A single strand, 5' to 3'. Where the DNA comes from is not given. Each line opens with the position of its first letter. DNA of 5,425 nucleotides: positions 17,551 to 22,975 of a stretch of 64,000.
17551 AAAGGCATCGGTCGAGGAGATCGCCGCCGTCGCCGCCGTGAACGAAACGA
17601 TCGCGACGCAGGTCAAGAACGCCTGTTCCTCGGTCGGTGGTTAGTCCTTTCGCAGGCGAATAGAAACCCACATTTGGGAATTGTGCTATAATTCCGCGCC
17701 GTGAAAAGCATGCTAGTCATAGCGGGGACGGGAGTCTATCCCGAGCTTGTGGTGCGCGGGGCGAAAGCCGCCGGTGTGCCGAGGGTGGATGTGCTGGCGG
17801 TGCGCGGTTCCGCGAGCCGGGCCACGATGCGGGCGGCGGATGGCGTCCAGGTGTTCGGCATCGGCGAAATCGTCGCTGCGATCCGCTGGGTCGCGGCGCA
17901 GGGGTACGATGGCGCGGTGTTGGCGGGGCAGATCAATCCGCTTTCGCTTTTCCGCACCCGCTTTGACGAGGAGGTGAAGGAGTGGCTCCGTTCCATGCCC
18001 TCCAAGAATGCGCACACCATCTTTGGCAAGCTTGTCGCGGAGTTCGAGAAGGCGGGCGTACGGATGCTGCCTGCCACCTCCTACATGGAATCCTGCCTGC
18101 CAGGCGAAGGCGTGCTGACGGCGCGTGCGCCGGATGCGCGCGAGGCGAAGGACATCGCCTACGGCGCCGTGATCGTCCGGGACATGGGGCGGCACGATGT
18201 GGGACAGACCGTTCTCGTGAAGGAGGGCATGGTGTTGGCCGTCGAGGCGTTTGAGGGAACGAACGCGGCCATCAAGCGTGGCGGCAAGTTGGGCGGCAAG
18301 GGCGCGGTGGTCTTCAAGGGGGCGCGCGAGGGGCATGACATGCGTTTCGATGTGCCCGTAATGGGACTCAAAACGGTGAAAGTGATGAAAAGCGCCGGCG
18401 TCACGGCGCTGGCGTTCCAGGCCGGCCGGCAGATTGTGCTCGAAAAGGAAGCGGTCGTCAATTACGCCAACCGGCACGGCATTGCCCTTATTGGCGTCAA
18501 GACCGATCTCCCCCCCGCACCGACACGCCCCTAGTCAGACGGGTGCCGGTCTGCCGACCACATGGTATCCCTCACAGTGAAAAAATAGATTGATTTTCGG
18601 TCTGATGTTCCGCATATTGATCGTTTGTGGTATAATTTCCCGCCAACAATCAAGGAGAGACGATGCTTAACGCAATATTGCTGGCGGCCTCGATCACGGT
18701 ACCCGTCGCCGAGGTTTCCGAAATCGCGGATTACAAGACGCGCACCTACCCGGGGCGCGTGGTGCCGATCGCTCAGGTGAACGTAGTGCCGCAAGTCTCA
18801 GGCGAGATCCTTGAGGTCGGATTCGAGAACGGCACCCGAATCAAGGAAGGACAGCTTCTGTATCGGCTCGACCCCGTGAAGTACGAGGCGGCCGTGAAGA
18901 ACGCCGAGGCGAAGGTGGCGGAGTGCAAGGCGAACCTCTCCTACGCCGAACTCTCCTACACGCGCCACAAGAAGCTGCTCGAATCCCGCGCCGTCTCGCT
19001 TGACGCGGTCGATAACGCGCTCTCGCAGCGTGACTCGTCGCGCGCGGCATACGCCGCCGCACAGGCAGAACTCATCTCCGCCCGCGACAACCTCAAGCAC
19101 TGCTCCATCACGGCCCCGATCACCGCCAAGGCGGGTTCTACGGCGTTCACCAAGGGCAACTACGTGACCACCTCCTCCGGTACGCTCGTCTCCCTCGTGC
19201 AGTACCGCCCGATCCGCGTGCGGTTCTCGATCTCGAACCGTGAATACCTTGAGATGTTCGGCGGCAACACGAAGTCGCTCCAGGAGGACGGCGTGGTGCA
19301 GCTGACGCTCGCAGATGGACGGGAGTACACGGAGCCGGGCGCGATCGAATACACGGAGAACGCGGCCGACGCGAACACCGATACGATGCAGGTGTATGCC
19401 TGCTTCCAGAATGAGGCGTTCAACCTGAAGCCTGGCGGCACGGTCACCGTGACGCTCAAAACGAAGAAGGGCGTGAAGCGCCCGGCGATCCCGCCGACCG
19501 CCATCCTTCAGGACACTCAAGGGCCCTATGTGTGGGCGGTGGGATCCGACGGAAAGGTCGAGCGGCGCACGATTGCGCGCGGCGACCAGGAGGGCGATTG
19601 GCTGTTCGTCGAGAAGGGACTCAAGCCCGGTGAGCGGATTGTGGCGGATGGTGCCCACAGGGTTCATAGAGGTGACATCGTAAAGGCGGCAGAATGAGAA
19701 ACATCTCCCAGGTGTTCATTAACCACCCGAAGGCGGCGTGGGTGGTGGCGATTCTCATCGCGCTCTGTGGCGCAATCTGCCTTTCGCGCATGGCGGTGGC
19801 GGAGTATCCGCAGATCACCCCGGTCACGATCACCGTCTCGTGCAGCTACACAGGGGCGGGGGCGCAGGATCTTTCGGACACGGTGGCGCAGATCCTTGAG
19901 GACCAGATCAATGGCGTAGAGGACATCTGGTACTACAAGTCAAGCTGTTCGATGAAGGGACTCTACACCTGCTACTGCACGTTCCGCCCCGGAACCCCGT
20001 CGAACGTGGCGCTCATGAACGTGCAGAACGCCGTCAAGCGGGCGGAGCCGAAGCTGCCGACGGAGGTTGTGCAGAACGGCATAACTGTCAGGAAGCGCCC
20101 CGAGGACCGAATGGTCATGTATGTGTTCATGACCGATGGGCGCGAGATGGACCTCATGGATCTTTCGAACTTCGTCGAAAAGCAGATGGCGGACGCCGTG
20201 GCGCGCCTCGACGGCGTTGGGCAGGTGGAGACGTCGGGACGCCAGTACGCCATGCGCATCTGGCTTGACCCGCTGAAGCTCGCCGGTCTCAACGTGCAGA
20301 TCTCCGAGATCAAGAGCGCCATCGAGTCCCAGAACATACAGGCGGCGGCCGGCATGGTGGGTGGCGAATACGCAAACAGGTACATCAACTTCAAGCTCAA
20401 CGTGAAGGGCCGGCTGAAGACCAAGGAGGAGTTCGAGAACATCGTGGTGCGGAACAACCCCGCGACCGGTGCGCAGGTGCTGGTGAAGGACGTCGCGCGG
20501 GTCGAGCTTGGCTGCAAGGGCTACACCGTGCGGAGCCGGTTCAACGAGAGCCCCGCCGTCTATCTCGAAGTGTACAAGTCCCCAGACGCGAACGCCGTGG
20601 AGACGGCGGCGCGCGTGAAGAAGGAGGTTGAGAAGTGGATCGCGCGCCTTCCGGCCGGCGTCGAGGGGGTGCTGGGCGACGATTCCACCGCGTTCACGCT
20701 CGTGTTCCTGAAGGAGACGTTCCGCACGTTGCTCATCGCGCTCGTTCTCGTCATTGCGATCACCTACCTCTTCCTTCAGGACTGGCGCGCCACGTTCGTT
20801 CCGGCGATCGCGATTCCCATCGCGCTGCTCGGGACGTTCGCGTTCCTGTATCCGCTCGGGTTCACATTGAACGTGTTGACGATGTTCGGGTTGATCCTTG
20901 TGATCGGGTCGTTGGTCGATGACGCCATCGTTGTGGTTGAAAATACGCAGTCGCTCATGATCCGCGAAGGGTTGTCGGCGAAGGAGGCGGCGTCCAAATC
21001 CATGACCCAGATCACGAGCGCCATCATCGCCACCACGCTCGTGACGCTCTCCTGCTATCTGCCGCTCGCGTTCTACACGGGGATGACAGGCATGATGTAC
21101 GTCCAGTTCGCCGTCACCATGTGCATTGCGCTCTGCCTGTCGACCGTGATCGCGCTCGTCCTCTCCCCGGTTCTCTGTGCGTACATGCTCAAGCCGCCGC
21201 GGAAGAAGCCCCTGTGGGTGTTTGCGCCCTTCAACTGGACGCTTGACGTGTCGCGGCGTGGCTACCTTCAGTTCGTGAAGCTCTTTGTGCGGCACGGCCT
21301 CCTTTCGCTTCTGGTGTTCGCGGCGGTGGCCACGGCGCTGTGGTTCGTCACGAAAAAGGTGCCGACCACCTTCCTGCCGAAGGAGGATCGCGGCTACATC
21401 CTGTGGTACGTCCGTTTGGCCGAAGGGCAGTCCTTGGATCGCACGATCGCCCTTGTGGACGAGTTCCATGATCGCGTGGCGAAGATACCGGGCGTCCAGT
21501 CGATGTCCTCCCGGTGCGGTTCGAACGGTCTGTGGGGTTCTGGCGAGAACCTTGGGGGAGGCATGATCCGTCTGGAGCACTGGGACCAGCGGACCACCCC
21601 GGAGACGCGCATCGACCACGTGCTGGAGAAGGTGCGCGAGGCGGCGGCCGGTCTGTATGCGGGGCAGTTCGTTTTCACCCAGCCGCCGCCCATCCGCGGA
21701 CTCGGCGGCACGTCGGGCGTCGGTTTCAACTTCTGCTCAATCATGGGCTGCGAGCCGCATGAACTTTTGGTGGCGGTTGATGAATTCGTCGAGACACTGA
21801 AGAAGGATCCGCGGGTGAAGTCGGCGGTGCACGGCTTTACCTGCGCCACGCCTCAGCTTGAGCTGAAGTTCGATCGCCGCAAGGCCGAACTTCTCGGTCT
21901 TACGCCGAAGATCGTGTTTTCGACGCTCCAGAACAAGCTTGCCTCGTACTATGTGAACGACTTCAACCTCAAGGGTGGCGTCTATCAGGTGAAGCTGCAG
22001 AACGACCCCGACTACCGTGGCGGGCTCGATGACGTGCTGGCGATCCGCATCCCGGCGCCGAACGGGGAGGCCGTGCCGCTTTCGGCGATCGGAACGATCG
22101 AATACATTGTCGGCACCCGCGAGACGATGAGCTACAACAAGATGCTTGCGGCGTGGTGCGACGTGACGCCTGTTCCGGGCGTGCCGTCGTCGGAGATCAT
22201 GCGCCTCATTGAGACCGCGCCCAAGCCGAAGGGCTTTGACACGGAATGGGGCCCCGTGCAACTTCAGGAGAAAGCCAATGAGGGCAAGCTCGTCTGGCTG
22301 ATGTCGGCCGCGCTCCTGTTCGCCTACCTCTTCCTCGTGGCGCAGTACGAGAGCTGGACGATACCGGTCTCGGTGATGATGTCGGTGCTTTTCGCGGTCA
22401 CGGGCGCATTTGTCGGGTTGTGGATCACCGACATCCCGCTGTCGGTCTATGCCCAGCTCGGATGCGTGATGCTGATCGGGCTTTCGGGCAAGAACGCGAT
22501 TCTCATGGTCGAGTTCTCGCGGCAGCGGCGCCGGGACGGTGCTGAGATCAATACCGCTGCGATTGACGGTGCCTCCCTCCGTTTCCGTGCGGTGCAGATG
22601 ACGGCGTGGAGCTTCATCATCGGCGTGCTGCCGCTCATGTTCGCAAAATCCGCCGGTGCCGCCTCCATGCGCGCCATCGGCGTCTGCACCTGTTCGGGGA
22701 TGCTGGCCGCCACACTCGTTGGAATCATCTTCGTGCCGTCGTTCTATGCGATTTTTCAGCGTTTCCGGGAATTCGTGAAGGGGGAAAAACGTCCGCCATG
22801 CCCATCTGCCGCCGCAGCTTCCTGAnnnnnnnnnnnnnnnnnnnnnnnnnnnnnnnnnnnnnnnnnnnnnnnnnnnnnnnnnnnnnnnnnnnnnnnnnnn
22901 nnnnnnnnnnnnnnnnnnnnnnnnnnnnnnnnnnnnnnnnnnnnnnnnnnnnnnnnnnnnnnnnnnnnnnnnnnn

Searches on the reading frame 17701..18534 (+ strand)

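Call 29: search_protein_families(library=pfam, proteins=[window:17701-18534:+], max_evalue=0.00001)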
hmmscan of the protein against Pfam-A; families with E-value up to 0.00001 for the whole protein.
window:17701-18534:+ (277 aa): 2 families
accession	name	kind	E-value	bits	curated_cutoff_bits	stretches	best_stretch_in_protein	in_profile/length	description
PF06230.17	LpxI_C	-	1.1e-43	148.7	25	1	136-264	2-131/131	LpxI C-terminal domain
PF17930.7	LpxI_N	-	2.9e-20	73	25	1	6-131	4-128/129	LpxI N-terminal domain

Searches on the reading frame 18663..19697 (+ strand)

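Call 29: search_protein_families(library=pfam, proteins=[window:18663-19697:+], max_evalue=0.00001)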
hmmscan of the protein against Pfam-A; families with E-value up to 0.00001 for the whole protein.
window:18663-19697:+ (344 aa): 1 family
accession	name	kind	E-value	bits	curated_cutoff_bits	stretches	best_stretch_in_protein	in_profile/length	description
PF16576.10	HlyD_D23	-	6.2e-06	26.1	30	0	39-258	20-211/214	Barrel-sandwich domain of CusB or HlyD membrane-fusion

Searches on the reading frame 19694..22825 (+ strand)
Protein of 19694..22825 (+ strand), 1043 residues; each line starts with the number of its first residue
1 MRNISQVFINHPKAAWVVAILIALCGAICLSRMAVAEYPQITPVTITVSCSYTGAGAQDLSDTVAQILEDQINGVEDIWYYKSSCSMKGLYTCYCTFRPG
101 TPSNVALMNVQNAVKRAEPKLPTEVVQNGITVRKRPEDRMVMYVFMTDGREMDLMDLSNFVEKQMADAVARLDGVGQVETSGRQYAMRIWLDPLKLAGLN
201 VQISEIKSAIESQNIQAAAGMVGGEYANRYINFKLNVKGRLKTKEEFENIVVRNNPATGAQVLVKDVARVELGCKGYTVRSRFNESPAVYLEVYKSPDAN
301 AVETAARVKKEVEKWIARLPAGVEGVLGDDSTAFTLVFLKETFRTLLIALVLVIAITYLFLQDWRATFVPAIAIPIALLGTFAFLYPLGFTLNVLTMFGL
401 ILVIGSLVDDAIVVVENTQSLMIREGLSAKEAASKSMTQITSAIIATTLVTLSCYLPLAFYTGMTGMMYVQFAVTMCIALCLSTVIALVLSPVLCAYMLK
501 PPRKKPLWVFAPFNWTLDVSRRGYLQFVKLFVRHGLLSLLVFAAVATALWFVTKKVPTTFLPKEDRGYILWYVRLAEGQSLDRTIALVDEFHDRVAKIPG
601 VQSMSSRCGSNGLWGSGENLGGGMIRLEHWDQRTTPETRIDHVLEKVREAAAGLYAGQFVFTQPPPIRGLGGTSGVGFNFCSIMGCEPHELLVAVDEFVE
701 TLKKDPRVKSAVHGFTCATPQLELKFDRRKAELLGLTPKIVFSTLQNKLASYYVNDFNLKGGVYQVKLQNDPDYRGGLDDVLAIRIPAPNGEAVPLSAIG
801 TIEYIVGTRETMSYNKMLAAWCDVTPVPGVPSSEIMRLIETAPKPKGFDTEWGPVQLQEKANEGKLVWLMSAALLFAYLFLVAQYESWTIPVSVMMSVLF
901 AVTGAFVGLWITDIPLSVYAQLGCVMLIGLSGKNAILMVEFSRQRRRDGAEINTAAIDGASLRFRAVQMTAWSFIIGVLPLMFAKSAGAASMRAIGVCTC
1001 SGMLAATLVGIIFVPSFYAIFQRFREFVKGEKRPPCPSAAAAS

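Call 29: search_protein_families(library=pfam, proteins=[window:19694-22825:+], max_evalue=0.00001)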
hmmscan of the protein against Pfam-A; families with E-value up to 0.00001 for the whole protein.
window:19694-22825:+ (1043 aa): 2 families
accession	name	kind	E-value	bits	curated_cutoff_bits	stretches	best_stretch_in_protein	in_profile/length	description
PF00873.25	ACR_tran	-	1.2e-273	910.9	28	1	4-1021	1-1020/1021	AcrB/AcrD/AcrF family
PF03176.21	MMPL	-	5.5e-10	39.1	20.5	1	861-1027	140-307/333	MMPL family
